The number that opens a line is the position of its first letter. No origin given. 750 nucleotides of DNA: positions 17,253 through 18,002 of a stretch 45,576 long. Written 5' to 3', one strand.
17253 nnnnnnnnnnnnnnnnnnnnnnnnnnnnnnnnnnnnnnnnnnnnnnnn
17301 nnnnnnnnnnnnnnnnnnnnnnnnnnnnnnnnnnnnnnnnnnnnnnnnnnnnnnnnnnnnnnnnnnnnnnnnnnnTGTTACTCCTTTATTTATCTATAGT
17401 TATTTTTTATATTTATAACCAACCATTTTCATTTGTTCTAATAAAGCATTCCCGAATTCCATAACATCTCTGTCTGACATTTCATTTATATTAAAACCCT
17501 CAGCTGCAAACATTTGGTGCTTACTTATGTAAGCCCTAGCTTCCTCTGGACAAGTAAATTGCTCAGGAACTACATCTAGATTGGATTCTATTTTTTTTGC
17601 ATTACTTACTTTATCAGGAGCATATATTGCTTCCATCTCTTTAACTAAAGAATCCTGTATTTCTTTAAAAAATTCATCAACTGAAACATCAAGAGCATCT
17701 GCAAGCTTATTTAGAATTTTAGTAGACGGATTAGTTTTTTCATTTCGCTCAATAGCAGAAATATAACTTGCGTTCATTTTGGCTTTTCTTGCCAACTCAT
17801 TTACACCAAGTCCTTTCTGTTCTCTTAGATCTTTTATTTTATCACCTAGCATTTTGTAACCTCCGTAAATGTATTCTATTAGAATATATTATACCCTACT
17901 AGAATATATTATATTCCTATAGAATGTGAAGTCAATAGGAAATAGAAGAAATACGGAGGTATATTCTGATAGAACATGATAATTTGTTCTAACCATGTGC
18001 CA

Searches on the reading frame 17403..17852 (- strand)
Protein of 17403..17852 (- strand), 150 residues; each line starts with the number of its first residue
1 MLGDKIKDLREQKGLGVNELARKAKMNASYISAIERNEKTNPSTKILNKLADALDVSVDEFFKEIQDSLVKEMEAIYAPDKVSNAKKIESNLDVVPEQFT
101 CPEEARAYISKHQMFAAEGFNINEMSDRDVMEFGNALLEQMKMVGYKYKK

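Call 41: search_protein_families(library=phrogs, proteins=[window:17403-17852:-], max_evalue=0.001)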
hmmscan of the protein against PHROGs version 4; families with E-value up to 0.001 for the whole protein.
window:17403-17852:- (150 aa): 14 families
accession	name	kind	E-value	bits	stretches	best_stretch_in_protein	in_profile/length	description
phrog_8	-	transcription regulation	2e-17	64.6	1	1-89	76-150/346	transcriptional regulator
phrog_3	-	transcription regulation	4.1e-15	57.5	1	1-102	88-185/430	transcriptional repressor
phrog_5823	-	transcription regulation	2.9e-11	44.1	1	2-62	7-67/404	transcriptional regulator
phrog_2439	-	transcription regulation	9.5e-11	42.2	1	3-72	9-74/367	transcriptional regulator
phrog_4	-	transcription regulation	2e-10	41.2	1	2-79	137-205/400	transcriptional repressor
phrog_1373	-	transcription regulation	1.9e-08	35.4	1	2-92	64-152/166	transcriptional regulator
phrog_32768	-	unknown function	2.4e-07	30.8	1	2-62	10-70/446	-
phrog_2967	-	transcription regulation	1.2e-06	29.3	1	4-80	13-78/225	transcriptional regulator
phrog_7241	-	transcription regulation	7e-06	27.1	1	6-60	66-119/122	transcriptional regulator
phrog_35195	-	unknown function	1.2e-05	25.9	1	2-63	3-64/159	-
phrog_2328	-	transcription regulation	0.00048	20.9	1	2-66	16-79/128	transcriptional repressor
phrog_30664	-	unknown function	0.0005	20.6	1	2-64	110-172/233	-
phrog_9908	-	DNA, RNA and nucleotide metabolism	0.00051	20.3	1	2-57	14-68/282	DNA binding protein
phrog_147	-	transcription regulation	0.0006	21.1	0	2-51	5-54/100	transcriptional regulator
